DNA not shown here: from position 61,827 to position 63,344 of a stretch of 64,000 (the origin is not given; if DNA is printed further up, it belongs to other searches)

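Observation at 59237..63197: PHP-phosphoesterase/SMC-like ATPase + Schlafen-type AlbA_2/HATPase_c_4 gene pair: candidate undescribed anti-phage defence system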

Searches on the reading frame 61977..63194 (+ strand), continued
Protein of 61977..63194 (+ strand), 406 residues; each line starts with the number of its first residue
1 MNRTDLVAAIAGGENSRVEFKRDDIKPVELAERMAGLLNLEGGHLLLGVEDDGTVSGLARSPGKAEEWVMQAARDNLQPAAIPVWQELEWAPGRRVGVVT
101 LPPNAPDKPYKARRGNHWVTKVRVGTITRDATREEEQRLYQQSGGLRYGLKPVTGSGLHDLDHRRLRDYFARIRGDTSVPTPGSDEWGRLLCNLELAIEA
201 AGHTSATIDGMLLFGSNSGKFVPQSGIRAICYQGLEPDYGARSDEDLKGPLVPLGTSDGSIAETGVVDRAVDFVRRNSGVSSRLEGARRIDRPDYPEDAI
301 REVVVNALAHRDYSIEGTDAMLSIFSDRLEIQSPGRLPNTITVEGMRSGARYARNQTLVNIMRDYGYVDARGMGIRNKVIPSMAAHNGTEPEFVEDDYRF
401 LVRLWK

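Call 81: find_encoding_contigs(protein=P0140, flank=5000, max_places=1)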
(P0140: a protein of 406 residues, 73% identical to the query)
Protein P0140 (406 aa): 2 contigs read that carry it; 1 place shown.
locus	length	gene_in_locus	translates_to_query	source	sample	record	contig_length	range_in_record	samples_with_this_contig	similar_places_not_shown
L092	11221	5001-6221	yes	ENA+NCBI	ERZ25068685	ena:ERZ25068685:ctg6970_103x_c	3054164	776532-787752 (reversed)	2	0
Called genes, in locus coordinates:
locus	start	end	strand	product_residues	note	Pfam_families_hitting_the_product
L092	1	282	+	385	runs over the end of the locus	PF01547:SBP_bac_1, PF13531:SBP_bac_11, PF13416:SBP_bac_8, PF13343:SBP_bac_6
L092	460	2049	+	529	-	PF00528:BPD_transp_1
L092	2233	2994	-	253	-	PF00454:PI3_PI4_kinase (weak)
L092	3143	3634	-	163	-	PF11290:DUF3090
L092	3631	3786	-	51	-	-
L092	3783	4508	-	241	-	PF00300:His_Phos_1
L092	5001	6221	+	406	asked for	PF04326:SLFN_AlbA_2, PF13749:HATPase_c_4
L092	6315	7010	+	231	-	PF03167:UDG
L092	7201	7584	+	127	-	-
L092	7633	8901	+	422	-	PF04909:Amidohydro_2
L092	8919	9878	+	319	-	PF00389:2-Hacid_dh, PF02826:2-Hacid_dh_C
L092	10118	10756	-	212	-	PF07722:Peptidase_C26, PF00117:GATase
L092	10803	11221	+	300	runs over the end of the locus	PF00561:Abhydrolase_1, PF12146:Hydrolase_4 (weak), PF12697:Abhydrolase_6, PF08386:Abhydrolase_4 (faint)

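Call 82: find_encoding_contigs(protein=P0154, flank=5000, max_places=1)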
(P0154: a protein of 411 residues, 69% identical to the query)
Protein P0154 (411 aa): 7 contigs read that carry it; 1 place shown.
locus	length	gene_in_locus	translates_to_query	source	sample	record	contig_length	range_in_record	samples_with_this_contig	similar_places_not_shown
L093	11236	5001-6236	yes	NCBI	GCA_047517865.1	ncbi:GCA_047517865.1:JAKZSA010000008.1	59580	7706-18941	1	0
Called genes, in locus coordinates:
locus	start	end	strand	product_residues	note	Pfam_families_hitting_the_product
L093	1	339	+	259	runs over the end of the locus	-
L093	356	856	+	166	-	-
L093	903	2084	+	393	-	PF01979:Amidohydro_1, PF07969:Amidohydro_3 (faint)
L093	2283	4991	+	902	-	PF02463:SMC_N (weak), PF13476:AAA_23, PF13304:AAA_21 (weak)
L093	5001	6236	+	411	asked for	PF04326:SLFN_AlbA_2, PF13749:HATPase_c_4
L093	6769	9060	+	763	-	PF00041:fn3 (faint)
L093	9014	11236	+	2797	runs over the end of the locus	PF05345:He_PIG (faint), PF16656:Pur_ac_phosph_N (faint), PF21605:CRLF2-like_D2 (faint), PF23376:Fn3_VIN3 (faint), PF25059:FN3_DSCAM-DSCAML_C (faint), PF22433:MtxA_IG-like (faint), PF26579:Ig_CFAP47 (faint), PF00041:fn3 (weak)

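Call 83: find_encoding_contigs(protein=P0209, flank=5000, max_places=1)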
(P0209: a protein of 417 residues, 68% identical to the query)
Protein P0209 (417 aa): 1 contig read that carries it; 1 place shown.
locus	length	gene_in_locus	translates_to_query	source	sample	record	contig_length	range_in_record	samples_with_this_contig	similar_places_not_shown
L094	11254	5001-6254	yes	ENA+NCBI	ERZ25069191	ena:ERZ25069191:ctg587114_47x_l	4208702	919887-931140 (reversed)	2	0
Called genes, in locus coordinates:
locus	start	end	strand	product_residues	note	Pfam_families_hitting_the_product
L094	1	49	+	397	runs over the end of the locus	PF08843:AbiEii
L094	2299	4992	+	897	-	PF02463:SMC_N (faint), PF13476:AAA_23 (weak), PF13304:AAA_21 (weak)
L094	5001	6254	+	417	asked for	PF04326:SLFN_AlbA_2, PF13749:HATPase_c_4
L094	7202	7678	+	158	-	PF14610:Psg1 (faint)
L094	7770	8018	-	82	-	-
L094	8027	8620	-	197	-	-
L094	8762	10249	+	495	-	PF08239:SH3_3 (faint), PF14247:DUF4344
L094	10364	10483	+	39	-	-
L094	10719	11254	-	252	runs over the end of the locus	PF00115:COX1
